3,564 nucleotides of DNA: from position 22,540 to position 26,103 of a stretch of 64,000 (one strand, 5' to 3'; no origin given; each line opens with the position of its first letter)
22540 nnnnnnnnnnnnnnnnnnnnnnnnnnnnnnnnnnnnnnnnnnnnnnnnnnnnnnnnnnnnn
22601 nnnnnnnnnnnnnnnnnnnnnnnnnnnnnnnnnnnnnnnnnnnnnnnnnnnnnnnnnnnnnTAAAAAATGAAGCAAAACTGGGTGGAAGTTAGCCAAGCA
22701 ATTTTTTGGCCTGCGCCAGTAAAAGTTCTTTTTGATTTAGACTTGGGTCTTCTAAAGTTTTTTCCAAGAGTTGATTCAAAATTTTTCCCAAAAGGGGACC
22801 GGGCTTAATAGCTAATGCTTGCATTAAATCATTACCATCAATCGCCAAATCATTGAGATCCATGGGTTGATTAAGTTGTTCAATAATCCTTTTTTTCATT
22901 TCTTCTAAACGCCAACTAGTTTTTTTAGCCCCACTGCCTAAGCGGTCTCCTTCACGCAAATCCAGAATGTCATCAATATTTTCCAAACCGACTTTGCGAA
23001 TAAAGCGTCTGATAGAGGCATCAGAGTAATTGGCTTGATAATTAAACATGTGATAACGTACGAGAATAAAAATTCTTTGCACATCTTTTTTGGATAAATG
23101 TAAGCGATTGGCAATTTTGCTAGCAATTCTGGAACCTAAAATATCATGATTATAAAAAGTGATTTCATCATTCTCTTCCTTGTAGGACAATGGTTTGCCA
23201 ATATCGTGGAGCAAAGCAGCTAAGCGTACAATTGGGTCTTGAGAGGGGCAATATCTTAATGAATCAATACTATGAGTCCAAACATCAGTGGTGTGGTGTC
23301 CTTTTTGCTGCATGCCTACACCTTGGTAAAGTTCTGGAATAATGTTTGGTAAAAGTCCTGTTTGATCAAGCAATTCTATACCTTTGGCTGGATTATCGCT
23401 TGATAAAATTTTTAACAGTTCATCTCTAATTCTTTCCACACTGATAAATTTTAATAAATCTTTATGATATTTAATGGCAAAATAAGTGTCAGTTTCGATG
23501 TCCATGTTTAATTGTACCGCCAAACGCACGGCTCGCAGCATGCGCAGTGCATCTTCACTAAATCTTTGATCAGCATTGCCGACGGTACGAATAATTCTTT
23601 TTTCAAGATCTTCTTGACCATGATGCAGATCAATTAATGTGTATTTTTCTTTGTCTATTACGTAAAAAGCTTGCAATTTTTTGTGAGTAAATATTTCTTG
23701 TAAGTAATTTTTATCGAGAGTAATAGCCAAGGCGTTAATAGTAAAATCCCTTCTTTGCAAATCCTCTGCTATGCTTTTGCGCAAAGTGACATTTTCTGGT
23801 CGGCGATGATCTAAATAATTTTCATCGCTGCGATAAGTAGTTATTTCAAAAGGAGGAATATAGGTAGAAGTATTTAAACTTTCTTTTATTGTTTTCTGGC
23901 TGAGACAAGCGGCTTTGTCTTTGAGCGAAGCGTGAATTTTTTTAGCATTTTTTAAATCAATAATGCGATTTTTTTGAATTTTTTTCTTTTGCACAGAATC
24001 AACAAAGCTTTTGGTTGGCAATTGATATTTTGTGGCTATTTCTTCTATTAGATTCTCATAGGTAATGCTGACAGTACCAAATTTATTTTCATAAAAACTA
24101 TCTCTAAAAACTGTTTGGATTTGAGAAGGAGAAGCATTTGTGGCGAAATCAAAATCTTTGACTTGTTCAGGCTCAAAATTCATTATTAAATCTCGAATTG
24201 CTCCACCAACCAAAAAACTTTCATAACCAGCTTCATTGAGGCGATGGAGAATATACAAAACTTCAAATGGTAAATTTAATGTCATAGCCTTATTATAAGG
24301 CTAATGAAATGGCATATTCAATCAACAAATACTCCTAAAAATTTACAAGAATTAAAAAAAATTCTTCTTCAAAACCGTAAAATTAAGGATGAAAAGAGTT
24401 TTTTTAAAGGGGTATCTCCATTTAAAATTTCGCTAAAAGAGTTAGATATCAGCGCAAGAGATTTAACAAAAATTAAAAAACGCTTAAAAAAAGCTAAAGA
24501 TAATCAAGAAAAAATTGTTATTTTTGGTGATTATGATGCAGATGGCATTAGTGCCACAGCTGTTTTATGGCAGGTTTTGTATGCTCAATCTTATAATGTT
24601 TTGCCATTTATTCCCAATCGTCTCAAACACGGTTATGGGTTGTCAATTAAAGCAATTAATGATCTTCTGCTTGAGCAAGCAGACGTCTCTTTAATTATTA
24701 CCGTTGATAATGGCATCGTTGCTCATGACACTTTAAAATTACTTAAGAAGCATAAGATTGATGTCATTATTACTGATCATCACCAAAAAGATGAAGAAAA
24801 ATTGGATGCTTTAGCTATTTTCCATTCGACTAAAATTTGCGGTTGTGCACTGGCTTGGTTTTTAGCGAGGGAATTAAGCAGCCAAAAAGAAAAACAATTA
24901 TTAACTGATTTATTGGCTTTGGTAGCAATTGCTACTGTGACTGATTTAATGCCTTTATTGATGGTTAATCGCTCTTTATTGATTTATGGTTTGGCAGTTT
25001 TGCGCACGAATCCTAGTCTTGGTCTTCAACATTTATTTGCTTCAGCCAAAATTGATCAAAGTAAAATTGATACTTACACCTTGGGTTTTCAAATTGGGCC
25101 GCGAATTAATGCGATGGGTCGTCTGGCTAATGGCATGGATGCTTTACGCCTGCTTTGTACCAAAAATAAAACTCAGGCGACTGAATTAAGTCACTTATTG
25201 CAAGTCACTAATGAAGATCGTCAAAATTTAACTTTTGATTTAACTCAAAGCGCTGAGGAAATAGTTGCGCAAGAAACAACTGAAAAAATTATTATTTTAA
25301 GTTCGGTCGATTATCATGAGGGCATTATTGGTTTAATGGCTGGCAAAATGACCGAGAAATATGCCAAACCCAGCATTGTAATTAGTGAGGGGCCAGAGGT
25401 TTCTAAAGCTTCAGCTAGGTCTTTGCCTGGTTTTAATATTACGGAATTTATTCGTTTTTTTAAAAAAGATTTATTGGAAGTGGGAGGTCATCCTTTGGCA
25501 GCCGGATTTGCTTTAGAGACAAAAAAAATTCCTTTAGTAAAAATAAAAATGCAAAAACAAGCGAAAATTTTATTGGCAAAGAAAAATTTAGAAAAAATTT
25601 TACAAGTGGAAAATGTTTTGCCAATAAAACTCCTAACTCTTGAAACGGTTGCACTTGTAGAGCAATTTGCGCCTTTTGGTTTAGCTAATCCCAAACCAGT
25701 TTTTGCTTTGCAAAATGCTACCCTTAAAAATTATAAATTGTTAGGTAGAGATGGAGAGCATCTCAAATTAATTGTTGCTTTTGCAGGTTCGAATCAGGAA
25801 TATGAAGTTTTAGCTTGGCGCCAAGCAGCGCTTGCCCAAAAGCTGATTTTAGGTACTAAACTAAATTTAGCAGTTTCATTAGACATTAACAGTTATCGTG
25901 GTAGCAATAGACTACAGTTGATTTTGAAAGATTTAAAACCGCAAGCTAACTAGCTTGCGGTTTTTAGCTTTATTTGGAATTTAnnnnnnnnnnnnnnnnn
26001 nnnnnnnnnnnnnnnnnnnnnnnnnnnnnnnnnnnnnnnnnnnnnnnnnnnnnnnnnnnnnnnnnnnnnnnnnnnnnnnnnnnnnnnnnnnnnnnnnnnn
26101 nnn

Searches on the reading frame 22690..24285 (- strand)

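Call 53: search_protein_families(library=pfam, proteins=[window:22690-24285:-], max_evalue=0.00001)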
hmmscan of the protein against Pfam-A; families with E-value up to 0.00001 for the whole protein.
window:22690-24285:- (531 aa): 4 families
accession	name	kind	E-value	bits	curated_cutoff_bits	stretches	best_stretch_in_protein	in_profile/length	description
PF01743.26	PolyA_pol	-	2.2e-28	99.6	23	2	131-233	50-126/126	Poly A polymerase head domain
PF12627.12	PolyA_pol_RNAbd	-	2e-19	69.5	22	1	260-319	1-60/64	Probable RNA and SrmB- binding site of polymerase A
PF13735.12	tRNA_NucTran2_2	-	6.6e-12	46.1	27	1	397-525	33-148/149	tRNA nucleotidyltransferase domain 2 putative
PF01966.28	HD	-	2.5e-09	37.8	22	1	352-419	26-92/116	HD domain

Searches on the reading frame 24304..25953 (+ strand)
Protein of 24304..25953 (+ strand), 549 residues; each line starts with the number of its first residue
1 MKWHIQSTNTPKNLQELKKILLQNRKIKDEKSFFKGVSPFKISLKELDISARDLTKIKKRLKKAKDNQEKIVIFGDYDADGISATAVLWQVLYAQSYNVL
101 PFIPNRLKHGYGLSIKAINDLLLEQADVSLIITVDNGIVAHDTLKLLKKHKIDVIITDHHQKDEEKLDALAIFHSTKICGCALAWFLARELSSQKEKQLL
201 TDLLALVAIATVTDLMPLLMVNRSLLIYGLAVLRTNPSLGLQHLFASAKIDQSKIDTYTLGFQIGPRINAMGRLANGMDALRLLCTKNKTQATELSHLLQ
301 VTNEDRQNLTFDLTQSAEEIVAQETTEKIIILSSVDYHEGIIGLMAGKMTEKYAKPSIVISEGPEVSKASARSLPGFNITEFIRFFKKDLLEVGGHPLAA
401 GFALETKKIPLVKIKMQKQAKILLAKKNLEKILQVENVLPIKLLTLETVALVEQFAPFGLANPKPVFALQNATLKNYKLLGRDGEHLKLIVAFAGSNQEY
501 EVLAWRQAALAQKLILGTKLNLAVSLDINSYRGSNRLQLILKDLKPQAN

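Call 53: search_protein_families(library=pfam, proteins=[window:24304-25953:+], max_evalue=0.00001)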
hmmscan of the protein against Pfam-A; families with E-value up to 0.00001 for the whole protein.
window:24304-25953:+ (549 aa): 3 families
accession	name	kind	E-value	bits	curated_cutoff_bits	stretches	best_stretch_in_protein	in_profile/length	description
PF17768.7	RecJ_OB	-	4.5e-25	88.2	27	1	438-543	4-107/107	RecJ OB domain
PF01368.27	DHH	-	9.9e-23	81.2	28.1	1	70-211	1-125/125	DHH family, N-terminal domain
PF02272.25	DHHA1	-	1e-08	36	25.9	1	329-411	4-91/102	DHHA1 domain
